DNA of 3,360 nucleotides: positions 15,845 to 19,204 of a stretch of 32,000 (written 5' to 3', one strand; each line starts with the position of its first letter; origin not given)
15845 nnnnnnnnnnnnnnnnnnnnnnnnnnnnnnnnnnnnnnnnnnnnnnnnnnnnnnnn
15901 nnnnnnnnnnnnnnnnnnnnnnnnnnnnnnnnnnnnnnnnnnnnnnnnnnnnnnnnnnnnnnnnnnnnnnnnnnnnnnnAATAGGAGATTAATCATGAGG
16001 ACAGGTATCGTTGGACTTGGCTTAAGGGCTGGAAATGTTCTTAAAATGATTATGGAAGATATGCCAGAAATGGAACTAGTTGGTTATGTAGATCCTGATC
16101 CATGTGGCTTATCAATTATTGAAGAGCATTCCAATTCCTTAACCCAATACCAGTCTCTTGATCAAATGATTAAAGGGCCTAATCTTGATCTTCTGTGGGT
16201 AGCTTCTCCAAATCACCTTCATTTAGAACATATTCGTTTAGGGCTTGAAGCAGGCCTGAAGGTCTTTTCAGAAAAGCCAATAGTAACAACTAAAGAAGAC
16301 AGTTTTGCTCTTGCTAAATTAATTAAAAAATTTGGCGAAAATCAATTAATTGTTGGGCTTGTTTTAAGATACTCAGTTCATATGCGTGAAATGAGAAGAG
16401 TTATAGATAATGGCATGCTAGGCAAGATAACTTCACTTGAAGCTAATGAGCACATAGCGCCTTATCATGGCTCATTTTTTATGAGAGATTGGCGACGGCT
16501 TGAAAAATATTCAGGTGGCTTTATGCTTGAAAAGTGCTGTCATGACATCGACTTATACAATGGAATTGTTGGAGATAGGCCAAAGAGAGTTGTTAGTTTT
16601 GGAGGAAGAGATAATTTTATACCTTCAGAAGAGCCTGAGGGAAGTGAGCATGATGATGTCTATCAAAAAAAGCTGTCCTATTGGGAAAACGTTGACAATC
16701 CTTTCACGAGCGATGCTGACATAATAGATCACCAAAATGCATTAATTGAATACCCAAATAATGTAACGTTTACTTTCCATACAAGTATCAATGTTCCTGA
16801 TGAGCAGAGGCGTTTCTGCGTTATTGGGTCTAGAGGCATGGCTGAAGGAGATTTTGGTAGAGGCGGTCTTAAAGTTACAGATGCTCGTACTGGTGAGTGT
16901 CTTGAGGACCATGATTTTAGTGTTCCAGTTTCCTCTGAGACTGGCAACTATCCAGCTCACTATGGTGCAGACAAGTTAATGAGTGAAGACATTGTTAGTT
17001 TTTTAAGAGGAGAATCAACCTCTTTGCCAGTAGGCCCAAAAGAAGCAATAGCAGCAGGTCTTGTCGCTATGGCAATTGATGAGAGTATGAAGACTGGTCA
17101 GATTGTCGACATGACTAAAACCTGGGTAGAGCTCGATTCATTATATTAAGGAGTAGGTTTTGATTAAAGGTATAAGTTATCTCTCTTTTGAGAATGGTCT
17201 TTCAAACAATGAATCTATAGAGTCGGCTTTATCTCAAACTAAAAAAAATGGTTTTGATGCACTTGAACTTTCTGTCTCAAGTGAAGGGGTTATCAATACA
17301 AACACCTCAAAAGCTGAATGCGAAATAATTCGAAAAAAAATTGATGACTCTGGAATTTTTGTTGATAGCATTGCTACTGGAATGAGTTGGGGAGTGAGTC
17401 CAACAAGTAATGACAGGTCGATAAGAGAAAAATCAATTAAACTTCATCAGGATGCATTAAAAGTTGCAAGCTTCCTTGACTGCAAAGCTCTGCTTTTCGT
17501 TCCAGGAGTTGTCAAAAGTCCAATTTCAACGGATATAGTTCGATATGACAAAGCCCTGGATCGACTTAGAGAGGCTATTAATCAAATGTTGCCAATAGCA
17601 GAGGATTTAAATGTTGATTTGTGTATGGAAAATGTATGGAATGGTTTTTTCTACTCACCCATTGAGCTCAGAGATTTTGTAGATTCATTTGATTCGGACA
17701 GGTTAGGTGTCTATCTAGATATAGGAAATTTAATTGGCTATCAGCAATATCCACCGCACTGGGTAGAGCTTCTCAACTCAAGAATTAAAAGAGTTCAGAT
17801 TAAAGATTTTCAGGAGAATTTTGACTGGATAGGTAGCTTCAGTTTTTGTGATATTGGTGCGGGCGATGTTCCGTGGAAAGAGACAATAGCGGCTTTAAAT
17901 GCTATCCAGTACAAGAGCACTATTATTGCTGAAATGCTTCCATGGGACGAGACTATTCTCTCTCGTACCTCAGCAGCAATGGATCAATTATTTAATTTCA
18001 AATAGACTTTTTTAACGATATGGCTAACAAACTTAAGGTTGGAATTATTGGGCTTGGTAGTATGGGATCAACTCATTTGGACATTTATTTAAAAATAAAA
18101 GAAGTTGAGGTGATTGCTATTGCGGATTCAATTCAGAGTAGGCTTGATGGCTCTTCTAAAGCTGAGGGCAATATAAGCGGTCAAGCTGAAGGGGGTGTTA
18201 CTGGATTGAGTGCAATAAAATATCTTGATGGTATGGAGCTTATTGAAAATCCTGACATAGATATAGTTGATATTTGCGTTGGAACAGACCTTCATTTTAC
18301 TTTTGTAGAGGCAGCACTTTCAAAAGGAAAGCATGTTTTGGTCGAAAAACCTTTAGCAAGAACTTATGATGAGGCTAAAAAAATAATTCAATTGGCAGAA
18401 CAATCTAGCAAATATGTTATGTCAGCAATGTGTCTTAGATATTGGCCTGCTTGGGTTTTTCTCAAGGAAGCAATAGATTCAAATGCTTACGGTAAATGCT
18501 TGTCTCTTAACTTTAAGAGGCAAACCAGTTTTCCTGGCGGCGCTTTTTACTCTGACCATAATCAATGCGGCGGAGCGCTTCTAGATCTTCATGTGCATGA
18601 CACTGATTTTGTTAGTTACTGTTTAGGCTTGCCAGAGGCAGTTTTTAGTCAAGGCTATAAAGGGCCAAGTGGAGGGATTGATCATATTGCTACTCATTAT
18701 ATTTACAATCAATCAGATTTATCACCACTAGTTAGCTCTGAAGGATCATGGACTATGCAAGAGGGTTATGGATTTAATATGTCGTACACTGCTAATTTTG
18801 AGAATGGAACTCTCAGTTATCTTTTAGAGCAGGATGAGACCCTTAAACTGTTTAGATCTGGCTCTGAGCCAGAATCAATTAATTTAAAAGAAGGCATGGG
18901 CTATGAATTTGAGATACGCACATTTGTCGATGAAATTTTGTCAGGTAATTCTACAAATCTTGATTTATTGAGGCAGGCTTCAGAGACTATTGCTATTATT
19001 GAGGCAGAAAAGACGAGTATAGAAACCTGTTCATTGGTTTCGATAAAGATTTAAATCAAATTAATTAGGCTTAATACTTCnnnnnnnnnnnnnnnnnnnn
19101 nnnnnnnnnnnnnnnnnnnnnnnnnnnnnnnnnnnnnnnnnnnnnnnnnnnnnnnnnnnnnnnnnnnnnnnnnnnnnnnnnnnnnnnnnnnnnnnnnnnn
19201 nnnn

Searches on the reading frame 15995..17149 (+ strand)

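Call 43: search_protein_families(library=pfam, proteins=[window:15995-17149:+], max_evalue=0.00001)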
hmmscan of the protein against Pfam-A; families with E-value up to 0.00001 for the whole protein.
window:15995-17149:+ (384 aa): 3 families
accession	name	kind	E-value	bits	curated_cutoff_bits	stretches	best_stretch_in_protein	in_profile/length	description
PF01408.29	GFO_IDH_MocA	-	3.2e-18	67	24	1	1-115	1-114/120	Oxidoreductase family, NAD-binding Rossmann fold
PF22725.1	GFO_IDH_MocA_C3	-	1.1e-17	64.6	27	1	130-283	1-123/124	GFO/IDH/MocA C-terminal domain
PF02894.22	GFO_IDH_MocA_C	-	3.2e-16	60.2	22.9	1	135-372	2-217/218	Oxidoreductase family, C-terminal alpha/beta domain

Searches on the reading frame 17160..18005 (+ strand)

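Call 43: search_protein_families(library=pfam, proteins=[window:17160-18005:+], max_evalue=0.00001)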
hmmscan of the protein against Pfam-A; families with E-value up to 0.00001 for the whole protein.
window:17160-18005:+ (281 aa): 1 family
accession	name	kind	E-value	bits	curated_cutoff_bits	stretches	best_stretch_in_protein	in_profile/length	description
PF01261.30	AP_endonuc_2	-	1.4e-38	133.4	31.1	1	26-262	3-235/249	Xylose isomerase-like TIM barrel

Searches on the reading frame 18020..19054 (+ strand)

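Call 43: search_protein_families(library=pfam, proteins=[window:18020-19054:+], max_evalue=0.00001)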
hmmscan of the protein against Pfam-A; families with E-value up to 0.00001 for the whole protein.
window:18020-19054:+ (344 aa): 2 families
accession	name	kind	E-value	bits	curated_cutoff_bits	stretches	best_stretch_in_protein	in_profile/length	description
PF01408.29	GFO_IDH_MocA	-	4.6e-22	79.4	24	1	5-135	1-118/120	Oxidoreductase family, NAD-binding Rossmann fold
PF22725.1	GFO_IDH_MocA_C3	-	1.4e-09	38.4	27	1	148-265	4-123/124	GFO/IDH/MocA C-terminal domain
